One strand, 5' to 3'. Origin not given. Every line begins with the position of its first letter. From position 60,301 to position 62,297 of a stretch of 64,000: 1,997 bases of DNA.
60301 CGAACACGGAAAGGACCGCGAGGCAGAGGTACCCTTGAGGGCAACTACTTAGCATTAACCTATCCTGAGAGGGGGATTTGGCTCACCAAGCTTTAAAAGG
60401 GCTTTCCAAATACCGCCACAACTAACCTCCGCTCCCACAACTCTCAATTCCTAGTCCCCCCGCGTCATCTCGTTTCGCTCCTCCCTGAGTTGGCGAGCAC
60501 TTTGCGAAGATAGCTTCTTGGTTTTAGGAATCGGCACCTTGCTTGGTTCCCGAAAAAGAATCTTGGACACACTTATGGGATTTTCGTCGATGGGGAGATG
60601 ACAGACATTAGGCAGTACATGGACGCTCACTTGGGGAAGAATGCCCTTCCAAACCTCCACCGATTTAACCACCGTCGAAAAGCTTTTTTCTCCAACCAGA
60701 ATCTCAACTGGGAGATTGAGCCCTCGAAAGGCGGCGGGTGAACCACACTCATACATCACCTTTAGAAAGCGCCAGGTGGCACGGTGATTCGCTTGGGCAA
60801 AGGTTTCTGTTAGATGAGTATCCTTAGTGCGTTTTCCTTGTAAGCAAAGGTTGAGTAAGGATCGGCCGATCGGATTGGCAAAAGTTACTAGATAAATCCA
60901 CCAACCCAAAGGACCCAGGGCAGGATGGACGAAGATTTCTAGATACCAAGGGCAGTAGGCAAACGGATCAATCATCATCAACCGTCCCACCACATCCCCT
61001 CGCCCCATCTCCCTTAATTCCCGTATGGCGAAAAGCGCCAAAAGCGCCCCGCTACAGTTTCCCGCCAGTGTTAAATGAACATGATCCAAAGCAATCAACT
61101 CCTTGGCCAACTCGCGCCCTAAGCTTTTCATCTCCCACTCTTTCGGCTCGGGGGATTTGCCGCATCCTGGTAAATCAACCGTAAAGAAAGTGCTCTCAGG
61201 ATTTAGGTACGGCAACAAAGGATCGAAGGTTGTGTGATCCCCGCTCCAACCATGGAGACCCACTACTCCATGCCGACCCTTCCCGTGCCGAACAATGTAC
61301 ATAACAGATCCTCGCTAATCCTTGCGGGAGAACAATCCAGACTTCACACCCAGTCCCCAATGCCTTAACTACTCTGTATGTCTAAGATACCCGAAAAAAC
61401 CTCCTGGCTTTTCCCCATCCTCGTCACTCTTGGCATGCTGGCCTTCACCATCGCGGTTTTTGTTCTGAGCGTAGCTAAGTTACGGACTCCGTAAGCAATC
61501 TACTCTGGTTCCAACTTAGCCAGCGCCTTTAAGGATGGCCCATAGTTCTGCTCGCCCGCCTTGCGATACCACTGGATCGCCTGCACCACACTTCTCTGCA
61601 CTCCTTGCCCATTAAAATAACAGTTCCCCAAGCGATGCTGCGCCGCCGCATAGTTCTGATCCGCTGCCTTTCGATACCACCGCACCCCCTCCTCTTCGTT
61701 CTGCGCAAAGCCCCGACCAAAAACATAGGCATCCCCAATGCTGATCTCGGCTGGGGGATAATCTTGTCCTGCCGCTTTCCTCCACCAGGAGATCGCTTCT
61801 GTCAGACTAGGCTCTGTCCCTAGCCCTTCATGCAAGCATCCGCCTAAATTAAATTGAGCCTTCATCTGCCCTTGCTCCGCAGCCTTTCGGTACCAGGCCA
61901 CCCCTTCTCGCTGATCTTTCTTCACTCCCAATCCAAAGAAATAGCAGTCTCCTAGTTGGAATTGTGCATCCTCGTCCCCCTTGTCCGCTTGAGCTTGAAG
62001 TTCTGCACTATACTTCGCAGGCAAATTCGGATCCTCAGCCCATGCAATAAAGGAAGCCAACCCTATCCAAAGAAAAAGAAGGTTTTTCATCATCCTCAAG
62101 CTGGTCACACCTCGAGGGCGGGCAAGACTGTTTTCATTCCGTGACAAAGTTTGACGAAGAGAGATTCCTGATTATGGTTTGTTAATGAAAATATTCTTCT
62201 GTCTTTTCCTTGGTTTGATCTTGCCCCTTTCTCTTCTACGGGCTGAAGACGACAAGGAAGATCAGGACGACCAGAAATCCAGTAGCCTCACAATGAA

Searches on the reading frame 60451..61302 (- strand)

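Call 69: search_protein_families(library=pfam, proteins=[window:60451-61302:-], max_evalue=0.001)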
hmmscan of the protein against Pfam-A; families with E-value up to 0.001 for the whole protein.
window:60451-61302:- (283 aa): 3 families
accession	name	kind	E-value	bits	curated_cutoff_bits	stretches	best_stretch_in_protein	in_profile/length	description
PF00561.26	Abhydrolase_1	-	9.4e-12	45.5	25.8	1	14-242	4-245/245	alpha/beta hydrolase fold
PF12697.13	Abhydrolase_6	-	1.5e-11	45.9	26.3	1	13-242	1-211/217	Alpha/beta hydrolase family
PF00975.26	Thioesterase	-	0.00028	21.6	26.4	1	16-112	6-101/226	Thioesterase domain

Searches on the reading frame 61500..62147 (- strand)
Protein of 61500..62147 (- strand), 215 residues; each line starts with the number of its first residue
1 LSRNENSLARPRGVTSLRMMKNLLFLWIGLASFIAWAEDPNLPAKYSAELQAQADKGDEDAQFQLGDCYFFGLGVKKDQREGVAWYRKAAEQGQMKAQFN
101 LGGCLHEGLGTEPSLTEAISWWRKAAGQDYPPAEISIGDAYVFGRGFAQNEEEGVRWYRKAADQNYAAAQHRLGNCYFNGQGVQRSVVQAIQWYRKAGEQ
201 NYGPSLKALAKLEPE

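Call 69: search_protein_families(library=pfam, proteins=[window:61500-62147:-], max_evalue=0.001)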
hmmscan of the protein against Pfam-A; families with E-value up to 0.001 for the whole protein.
window:61500-62147:- (215 aa): 1 family
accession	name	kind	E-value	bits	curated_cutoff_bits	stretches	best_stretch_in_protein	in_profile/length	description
PF08238.18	Sel1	-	5.5e-41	138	30.7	4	60-93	2-35/36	Sel1 repeat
